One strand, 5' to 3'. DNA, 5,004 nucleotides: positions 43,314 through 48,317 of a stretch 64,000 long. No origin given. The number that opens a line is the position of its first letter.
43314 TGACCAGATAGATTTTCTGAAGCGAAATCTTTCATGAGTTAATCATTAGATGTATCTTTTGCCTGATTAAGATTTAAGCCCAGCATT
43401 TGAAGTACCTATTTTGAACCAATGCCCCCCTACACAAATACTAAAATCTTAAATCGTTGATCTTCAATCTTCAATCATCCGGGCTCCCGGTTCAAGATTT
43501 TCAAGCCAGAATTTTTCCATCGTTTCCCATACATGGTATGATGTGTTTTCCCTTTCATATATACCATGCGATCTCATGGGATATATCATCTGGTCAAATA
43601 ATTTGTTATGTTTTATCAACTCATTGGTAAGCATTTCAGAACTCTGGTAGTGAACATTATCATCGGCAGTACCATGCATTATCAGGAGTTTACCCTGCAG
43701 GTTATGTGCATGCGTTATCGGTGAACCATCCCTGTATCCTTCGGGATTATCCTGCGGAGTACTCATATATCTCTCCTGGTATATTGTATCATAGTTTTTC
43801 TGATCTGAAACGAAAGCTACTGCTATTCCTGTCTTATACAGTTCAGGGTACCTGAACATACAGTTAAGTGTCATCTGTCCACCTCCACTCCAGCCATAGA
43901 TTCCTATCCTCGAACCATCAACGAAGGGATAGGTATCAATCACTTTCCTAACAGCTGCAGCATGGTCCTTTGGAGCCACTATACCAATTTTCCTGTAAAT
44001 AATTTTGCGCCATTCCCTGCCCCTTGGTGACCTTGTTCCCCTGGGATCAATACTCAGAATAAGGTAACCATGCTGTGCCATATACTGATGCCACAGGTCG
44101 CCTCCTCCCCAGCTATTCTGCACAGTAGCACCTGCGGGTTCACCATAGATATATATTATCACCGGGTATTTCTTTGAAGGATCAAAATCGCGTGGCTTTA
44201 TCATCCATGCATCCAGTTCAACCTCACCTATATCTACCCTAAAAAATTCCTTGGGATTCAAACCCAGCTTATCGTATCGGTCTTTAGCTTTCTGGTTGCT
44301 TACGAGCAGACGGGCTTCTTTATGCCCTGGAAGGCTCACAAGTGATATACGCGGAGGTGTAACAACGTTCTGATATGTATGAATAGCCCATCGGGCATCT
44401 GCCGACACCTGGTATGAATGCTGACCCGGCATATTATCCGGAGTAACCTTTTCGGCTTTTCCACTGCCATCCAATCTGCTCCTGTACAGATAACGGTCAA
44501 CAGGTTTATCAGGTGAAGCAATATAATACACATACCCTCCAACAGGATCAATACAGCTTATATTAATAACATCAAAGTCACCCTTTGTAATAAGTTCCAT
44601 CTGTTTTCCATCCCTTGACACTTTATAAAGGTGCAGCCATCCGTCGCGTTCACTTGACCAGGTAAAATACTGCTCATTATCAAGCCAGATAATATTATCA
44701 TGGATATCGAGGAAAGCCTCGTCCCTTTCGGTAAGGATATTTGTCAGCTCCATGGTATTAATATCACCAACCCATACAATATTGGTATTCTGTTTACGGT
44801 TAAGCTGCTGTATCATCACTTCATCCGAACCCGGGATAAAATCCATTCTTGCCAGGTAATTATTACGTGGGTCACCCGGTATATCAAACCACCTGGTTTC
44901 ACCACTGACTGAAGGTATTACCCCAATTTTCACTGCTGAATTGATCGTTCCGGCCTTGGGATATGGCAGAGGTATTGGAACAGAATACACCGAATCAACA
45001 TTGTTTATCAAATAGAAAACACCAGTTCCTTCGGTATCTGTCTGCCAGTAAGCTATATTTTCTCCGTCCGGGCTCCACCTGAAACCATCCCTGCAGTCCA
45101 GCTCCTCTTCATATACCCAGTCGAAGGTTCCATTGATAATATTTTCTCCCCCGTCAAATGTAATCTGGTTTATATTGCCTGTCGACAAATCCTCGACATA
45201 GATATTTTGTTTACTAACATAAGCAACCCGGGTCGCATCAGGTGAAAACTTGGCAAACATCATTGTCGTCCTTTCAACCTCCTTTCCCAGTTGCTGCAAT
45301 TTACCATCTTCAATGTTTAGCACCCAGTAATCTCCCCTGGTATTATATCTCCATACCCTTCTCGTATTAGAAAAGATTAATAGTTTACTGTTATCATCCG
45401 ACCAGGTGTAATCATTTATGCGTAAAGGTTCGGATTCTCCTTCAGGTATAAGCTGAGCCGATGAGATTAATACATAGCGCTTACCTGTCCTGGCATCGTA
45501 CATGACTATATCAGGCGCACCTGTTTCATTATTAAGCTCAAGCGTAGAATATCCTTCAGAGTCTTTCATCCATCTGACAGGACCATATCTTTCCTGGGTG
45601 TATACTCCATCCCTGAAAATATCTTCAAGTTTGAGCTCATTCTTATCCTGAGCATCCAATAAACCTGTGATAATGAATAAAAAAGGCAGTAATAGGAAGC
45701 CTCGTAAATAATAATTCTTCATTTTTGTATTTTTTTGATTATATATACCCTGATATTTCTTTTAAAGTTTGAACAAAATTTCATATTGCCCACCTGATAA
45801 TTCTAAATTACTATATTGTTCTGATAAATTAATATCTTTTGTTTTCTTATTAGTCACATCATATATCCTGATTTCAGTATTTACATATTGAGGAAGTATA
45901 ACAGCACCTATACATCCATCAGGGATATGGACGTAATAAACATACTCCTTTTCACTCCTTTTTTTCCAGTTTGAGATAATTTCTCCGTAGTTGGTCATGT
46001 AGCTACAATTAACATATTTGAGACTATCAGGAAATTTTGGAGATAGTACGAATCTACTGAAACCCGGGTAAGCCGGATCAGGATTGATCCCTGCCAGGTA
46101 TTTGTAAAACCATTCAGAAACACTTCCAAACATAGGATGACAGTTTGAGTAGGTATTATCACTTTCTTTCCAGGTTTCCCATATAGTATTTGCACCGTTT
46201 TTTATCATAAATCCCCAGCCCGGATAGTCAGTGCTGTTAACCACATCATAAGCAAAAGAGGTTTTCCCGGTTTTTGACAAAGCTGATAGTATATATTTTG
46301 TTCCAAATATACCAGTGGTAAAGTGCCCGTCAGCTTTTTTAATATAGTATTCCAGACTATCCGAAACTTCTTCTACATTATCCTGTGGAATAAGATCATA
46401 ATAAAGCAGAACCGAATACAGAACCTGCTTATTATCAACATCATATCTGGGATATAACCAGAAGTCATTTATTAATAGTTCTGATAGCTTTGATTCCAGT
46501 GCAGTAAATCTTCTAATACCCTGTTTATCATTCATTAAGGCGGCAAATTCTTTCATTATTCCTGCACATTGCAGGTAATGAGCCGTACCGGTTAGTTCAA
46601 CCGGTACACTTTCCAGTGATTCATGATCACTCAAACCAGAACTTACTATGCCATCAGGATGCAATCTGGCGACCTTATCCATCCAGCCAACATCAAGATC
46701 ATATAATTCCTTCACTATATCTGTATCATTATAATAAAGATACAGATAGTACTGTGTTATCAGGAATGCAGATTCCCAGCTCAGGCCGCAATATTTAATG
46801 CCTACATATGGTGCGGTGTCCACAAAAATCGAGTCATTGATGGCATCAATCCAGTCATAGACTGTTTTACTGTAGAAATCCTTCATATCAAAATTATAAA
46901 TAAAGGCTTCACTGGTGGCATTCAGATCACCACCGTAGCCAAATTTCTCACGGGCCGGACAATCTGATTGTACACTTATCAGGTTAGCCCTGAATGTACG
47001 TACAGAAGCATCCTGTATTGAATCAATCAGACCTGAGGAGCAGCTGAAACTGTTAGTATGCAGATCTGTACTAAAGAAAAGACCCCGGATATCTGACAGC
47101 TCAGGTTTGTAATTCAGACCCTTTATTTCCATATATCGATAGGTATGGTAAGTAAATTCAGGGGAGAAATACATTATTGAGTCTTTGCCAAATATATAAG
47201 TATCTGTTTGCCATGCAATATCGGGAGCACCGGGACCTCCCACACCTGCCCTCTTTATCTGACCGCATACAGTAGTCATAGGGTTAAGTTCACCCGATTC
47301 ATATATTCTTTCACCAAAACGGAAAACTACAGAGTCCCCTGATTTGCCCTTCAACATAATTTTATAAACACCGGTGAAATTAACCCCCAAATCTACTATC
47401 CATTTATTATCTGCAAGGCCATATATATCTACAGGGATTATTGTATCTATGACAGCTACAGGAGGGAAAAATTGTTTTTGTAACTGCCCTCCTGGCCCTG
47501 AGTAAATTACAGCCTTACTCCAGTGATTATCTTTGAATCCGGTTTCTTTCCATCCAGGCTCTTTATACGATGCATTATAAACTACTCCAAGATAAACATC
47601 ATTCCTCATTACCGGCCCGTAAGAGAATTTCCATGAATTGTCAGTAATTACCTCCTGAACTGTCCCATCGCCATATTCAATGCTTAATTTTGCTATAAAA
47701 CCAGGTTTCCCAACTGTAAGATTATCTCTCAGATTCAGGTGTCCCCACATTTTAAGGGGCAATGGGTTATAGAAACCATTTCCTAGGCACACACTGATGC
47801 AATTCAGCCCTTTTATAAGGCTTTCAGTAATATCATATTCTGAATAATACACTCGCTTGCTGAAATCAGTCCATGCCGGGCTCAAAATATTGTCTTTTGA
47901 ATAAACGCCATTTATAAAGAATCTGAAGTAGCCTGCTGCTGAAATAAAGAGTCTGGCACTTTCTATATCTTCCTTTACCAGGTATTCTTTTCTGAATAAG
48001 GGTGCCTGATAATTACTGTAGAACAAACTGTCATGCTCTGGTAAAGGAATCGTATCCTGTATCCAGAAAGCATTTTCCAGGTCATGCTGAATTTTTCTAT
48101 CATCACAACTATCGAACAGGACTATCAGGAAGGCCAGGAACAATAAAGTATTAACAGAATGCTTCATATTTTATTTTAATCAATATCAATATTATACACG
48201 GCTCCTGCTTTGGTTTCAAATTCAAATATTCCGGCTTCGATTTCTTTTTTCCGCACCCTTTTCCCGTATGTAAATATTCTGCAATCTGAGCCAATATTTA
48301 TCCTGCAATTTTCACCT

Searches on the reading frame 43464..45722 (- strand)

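Call 50: search_protein_families(library=pfam, proteins=[window:43464-45722:-], max_evalue=0.00001)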
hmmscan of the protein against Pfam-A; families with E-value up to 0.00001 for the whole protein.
window:43464-45722:- (752 aa): 4 families
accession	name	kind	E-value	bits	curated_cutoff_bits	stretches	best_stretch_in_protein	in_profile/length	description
PF00930.27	DPPIV_N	-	3.9e-86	289.4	22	1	108-457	1-354/354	Dipeptidyl peptidase IV (DPP IV) N-terminal region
PF00326.27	Peptidase_S9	-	1.4e-48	165.6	22.6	1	546-744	8-211/213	Prolyl oligopeptidase family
PF20434.5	BD-FAE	-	2e-07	31.2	26.8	0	650-702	162-215/215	BD-FAE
PF01738.24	DLH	-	2.2e-06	27.9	21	1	585-739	78-206/217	Dienelactone hydrolase family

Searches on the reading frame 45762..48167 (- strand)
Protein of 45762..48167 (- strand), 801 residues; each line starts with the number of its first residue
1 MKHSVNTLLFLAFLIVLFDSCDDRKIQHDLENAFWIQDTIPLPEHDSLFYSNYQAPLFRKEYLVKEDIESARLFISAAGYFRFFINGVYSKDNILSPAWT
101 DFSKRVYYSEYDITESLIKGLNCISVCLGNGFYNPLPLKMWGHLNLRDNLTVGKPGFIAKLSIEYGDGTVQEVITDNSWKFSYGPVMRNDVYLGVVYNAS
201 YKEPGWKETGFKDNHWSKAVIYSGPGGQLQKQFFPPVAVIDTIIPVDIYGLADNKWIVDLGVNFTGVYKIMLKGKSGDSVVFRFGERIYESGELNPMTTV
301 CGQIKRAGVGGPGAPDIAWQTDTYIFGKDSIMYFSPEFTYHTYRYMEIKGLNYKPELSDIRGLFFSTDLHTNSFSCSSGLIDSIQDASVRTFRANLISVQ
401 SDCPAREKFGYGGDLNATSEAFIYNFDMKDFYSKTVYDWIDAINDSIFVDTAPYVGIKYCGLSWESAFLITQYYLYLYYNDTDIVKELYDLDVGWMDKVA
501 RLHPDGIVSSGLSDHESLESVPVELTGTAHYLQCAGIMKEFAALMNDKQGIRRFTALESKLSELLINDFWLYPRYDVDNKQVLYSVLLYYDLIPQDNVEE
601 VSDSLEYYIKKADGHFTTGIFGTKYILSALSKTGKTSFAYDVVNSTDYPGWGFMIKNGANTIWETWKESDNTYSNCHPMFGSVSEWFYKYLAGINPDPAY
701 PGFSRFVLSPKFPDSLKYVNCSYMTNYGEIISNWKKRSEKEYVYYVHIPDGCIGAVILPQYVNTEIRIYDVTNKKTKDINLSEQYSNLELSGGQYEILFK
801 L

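Call 50: search_protein_families(library=pfam, proteins=[window:45762-48167:-], max_evalue=0.00001)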
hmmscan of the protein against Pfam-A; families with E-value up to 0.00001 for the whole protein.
window:45762-48167:- (801 aa): 4 families
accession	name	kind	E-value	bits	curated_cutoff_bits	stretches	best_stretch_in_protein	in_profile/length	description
PF17389.8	Bac_rhamnosid6H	-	4.6e-66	223.8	24.5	1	370-690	2-338/339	Bacterial alpha-L-rhamnosidase 6 hairpin glycosidase domain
PF08531.16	Bac_rhamnosid_N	-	3.2e-43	148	25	1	67-239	2-170/172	Alpha-L-rhamnosidase N-terminal domain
PF05592.18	Bac_rhamnosid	-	7.8e-15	55.1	22.2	1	252-364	4-100/102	Bacterial alpha-L-rhamnosidase concanavalin-like domain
PF17390.7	Bac_rhamnosid_C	-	5e-13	49.1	22.1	1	693-764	1-69/78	Bacterial alpha-L-rhamnosidase C-terminal domain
